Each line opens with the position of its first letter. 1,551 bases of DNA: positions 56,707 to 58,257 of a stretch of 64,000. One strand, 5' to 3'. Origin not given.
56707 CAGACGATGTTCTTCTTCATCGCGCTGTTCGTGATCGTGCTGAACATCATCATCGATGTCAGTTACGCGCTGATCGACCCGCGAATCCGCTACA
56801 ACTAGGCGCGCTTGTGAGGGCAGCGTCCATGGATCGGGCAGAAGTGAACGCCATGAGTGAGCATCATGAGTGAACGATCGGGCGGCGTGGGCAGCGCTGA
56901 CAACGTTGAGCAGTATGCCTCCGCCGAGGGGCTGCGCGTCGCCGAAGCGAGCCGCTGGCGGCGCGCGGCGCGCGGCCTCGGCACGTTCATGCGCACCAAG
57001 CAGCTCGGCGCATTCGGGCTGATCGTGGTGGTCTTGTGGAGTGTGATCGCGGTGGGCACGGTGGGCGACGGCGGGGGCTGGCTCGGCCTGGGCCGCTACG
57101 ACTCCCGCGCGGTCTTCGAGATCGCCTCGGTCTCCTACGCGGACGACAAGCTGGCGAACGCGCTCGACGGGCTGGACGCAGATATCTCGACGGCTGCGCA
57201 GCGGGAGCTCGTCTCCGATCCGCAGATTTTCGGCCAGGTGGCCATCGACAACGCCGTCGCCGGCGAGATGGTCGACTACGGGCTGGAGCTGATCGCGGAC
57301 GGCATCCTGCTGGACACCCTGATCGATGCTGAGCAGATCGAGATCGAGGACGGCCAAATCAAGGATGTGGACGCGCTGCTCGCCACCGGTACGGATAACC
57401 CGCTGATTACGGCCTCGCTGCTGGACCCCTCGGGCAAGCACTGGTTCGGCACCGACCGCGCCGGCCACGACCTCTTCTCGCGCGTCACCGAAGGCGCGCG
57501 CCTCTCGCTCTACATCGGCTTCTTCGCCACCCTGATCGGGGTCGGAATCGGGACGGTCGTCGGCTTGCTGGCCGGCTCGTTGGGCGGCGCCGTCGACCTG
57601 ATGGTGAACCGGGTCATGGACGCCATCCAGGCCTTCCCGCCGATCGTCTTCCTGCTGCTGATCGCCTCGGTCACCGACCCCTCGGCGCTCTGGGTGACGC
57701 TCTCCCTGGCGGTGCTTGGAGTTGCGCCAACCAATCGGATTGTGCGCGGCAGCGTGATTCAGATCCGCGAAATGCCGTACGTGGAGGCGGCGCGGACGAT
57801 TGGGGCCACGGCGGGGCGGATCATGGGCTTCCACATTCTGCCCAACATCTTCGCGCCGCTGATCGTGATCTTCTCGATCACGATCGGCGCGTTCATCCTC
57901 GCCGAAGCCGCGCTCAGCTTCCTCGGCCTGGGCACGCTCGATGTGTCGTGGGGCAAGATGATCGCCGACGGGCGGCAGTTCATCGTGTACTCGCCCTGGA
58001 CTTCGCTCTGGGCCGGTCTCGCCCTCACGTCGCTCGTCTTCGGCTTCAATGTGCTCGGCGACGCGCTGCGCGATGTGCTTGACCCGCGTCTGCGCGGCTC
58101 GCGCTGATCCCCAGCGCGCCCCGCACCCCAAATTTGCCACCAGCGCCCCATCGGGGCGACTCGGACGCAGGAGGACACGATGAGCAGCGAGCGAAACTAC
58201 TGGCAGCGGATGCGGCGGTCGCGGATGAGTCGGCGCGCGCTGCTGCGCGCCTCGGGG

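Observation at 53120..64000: Four tandem paralogous family-5 ABC substrate-binding lipoproteins with poly-Asp/poly-Gln linkers serving a single permease pair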

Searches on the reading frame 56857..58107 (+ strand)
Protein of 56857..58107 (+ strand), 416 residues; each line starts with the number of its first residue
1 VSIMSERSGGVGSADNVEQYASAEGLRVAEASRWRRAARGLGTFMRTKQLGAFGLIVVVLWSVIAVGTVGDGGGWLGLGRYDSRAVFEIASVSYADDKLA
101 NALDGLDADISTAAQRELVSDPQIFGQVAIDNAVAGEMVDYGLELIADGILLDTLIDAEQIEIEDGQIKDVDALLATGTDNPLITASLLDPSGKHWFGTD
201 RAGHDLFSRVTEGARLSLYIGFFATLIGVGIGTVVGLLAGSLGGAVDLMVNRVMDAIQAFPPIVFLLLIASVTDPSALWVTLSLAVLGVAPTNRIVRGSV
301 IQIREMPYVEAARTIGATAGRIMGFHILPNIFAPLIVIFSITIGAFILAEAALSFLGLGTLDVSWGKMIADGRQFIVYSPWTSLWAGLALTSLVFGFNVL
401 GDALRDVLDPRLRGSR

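Call 5: search_protein_families(library=pfam, proteins=[window:56857-58107:+], max_evalue=0.01)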
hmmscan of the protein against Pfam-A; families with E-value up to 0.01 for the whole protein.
window:56857-58107:+ (416 aa): 1 family
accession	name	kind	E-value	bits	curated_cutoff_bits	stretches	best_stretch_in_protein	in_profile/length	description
PF00528.27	BPD_transp_1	-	2.2e-27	96.4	26.4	1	232-413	1-183/184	Binding-protein-dependent transport system inner membrane component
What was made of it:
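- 56857..58107 (+): Permease C1, OppC/DppC-like (416 aa from GTG 56857; 413 aa from ATG 56866, the start called in relatives). It has an extracytoplasmic insert of roughly 130 aa after TM1 with no Pfam match. Pfam BPD_transp_1 2.2e-27 (call 5).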

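Call 19: search_protein_families(library=ncbifam, proteins=[window:56857-58107:+], max_evalue=0.001)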
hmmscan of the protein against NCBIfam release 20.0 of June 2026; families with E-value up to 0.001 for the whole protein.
window:56857-58107:+ (416 aa): 23 families
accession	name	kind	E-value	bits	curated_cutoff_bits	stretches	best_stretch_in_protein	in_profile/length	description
NF045474.1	Opp2C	equivalog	3.3e-61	206.9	300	1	185-409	10-236/236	nickel transporter permease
NF045476.1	Opp4C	equivalog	4.6e-60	203.2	350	1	186-411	48-278/278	oligopeptide ABC transporter permease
NF007376.0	PRK09881.1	equivalog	1.4e-58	198.3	434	1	183-415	62-296/298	D,D-dipeptide ABC transporter permease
NF045473.1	Opp1C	equivalog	1.9e-54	184.9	350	1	185-412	38-267/267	nickel/cobalt ABC transporter permease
NF011662.0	PRK15082.1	equivalog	1.7e-53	182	484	1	190-413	76-301/303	glutathione ABC transporter permease GsiD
TIGR02790.1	nickel_nikC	equivalog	3.5e-53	180.8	358.45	1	184-409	31-258/258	nickel ABC transporter permease subunit NikC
NF045475.1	Opp3C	equivalog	4.7e-53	180.4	450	1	194-413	107-328/328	oligopeptide ABC transporter permease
NF007738.0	PRK10417.1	equivalog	1.6e-49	168.8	335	1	185-413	42-272/277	nickel ABC transporter permease subunit NikC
NF011935.0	PRK15406.1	equivalog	3.8e-44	151.7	433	1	188-412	75-301/302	oligopeptide ABC transporter permease OppC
NF008160.0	PRK10913.1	equivalog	6.1e-44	150.6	483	1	192-413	76-299/300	dipeptide ABC transporter permease DppC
NF047573.1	opine_perm_CntC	exception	2.1e-38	132.3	440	1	190-412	47-271/271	staphylopine uptake ABC transporter permease subunit CntC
NF043080.1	MMSYN1_0166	equivalog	8.5e-32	110.3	370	1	187-411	75-304/307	oligopeptide ABC transporter permease OppC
NF011596.0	PRK15021.1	subfamily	4.8e-28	98.2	439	1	190-411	116-338/341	microcin C ABC transporter permease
NF011691.0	PRK15111.1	equivalog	9.2e-25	87.8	379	1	195-408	76-291/296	putrescine export ABC transporter permease SapC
NF045472.1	Opp4B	equivalog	2.1e-08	33.8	450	1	281-413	192-319/319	oligopeptide ABC transporter permease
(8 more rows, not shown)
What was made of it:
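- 56857..58107 (+): NCBIfam Opp2C/Opp4C-like (call 19).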

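Call 75: find_encoding_contigs(protein=window:56866-58107:+, flank=10000, max_places=6)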
Protein window:56866-58107:+ (413 aa): 1 contig read that carries it; 1 place shown.
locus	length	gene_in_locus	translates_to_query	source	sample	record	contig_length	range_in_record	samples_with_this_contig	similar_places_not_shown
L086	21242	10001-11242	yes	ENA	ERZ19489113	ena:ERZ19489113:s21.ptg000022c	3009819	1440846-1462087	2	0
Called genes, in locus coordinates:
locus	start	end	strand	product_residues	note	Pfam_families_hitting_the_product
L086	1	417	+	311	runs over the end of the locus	PF00005:ABC_tran, PF13304:AAA_21 (faint), PF26919:ABC-like_C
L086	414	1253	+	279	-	PF01061:ABC2_membrane, PF12698:ABC2_membrane_3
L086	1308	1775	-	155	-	-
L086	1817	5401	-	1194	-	PF00664:ABC_membrane, PF09818:ABC_ATPase (faint), PF00005:ABC_tran, PF02463:SMC_N (faint), PF06414:Zeta_toxin (faint), PF13401:AAA_22 (faint), PF00664:ABC_membrane, PF00005:ABC_tran, +1 more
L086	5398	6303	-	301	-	PF13489:Methyltransf_23, PF01209:Ubie_methyltran (weak), PF13847:Methyltransf_31, PF08241:Methyltransf_11, PF08242:Methyltransf_12, PF13649:Methyltransf_25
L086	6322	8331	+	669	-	PF00496:SBP_bac_5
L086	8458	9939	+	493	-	PF01476:LysM, PF00528:BPD_transp_1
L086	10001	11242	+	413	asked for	PF00528:BPD_transp_1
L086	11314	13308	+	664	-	PF00496:SBP_bac_5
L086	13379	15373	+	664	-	PF00496:SBP_bac_5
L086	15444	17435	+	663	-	PF00496:SBP_bac_5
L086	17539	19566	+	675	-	PF00496:SBP_bac_5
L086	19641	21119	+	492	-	PF01476:LysM, PF00528:BPD_transp_1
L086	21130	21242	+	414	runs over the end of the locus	PF00528:BPD_transp_1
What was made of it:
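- Tried and rejected: The permease C1 look-up worked (call 75).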

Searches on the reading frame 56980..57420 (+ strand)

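Call 64: search_protein_families(library=pfam, proteins=[window:56980-57420:+], max_evalue=0.01)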
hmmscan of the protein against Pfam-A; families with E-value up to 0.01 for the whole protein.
window:56980-57420:+ (147 aa): 1 family
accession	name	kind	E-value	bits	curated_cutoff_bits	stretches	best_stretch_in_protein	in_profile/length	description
PF06796.16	NapE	-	0.0097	15.9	25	0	5-29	12-36/54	Periplasmic nitrate reductase protein NapE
